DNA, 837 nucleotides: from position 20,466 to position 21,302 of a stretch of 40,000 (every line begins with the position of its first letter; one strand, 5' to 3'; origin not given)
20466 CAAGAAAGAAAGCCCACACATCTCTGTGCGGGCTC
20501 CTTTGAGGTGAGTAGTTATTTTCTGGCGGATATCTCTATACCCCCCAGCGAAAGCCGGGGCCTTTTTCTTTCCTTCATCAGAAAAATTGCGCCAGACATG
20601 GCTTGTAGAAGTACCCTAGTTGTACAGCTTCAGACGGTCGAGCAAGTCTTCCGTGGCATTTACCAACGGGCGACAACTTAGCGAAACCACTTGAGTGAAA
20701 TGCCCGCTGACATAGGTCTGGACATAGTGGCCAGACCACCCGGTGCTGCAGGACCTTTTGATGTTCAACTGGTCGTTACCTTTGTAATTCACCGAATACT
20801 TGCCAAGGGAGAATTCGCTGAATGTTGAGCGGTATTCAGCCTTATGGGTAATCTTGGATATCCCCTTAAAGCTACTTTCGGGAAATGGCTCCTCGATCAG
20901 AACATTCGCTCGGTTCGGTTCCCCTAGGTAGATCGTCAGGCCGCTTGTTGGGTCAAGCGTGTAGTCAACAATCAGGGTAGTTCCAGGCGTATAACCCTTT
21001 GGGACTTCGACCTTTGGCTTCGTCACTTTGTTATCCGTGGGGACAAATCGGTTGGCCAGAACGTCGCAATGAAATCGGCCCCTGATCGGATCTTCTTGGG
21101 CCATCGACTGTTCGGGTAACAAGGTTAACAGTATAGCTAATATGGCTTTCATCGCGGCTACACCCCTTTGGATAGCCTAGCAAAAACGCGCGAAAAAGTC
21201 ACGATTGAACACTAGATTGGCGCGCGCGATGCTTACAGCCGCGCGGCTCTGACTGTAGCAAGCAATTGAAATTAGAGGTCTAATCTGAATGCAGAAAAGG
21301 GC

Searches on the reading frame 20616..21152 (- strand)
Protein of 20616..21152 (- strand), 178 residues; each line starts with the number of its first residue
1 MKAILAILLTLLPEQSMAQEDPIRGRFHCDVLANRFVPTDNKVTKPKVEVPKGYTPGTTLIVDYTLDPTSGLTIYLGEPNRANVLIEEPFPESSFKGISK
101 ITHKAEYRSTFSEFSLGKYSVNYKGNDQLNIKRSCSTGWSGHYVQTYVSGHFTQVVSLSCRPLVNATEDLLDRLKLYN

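Call 5: search_protein_families(library=pfam, proteins=[window:20616-21152:-], max_evalue=0.01)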
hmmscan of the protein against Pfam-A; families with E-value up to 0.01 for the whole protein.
window:20616-21152:- (178 aa): 0 families

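Call 10: find_encoding_contigs(protein=window:20616-21152:-, flank=6000, max_places=10)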
Protein window:20616-21152:- (178 aa): no gene with exactly this product is on record in the collection.

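Call 36: find_homologous_proteins(query=window:20616-21152:-)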
Query window:20616-21152:- (178 aa): 12 proteins with E <= 0.001 among 39 candidates.
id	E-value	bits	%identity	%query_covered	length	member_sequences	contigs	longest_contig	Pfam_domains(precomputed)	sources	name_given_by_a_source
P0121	2.8e-115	400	100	100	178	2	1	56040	-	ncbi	-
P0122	8.4e-92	324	82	100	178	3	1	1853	-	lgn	-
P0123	5.9e-82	291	76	100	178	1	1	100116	-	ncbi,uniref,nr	ncbi:hypothetical protein [Ruegeria lacuscaerulensis]|uniref:hypothetical protein n=1 Tax=Ruegeria l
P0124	4.8e-78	279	69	100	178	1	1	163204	-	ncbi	-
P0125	8.6e-76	271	70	100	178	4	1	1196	-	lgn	-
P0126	3.1e-60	221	61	100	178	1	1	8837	-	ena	-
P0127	2.5e-59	218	60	98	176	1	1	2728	-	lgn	-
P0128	1.1e-56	209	55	100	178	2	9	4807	-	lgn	-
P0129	8.2e-56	206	54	98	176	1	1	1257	-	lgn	-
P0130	3.3e-50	188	52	98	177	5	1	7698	-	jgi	-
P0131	4.6e-49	184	57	84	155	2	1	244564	-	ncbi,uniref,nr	ncbi:hypothetical protein [Tropicimonas marinistellae]|uniref:hypothetical protein n=1 Tax=Tropicimo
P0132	2.7e-43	166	47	99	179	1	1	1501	-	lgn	-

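Call 38: find_encoding_contigs(protein=P0123, flank=5000, max_places=3)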
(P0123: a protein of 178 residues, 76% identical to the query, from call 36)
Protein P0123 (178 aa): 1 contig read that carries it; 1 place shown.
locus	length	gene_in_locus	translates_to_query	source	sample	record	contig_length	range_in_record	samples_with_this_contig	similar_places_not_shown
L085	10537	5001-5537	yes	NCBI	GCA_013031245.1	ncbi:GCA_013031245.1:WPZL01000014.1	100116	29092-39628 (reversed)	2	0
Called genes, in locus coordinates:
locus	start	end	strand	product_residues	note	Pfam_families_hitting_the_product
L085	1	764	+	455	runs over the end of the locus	PF07690:MFS_1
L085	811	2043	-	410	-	PF25917:BSH_RND (weak)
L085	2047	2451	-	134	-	PF11742:DUF3302 (weak)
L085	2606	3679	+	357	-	PF00890:FAD_binding_2 (weak), PF01266:DAO, PF13450:NAD_binding_8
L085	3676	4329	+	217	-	PF06080:DUF938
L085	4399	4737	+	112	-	PF02627:CMD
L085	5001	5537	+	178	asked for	-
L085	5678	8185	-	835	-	PF01266:DAO, PF16350:FAO_M, PF01571:GCV_T, PF08669:GCV_T_C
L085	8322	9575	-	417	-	-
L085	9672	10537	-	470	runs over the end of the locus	PF01565:FAD_binding_4, PF02913:FAD-oxidase_C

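Call 39: find_encoding_contigs(protein=P0124, flank=5000, max_places=3)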
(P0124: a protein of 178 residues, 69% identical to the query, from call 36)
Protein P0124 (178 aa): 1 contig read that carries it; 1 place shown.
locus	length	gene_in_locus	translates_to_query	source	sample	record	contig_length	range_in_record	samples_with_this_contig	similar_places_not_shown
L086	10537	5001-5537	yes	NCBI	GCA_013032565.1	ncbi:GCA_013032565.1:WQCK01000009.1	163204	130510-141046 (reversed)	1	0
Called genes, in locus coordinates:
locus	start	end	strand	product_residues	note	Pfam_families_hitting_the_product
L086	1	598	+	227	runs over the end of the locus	-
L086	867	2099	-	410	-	PF25917:BSH_RND (weak)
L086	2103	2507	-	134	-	PF11742:DUF3302 (weak)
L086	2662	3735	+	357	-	PF00890:FAD_binding_2 (weak), PF01266:DAO, PF13450:NAD_binding_8 (weak)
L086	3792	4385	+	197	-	PF06080:DUF938, PF08242:Methyltransf_12 (weak), PF13649:Methyltransf_25 (weak)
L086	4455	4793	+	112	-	PF02627:CMD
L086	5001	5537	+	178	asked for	-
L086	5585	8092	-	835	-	PF01266:DAO, PF01494:FAD_binding_3 (faint), PF16350:FAO_M, PF01571:GCV_T, PF08669:GCV_T_C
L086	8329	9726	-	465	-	PF01565:FAD_binding_4, PF02913:FAD-oxidase_C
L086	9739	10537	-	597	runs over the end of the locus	PF01019:G_glu_transpept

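Call 53: search_protein_families(library=ncbifam, proteins=[window:20616-21152:-], max_evalue=0.01)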
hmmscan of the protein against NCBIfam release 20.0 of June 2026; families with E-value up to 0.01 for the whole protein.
window:20616-21152:- (178 aa): 0 families
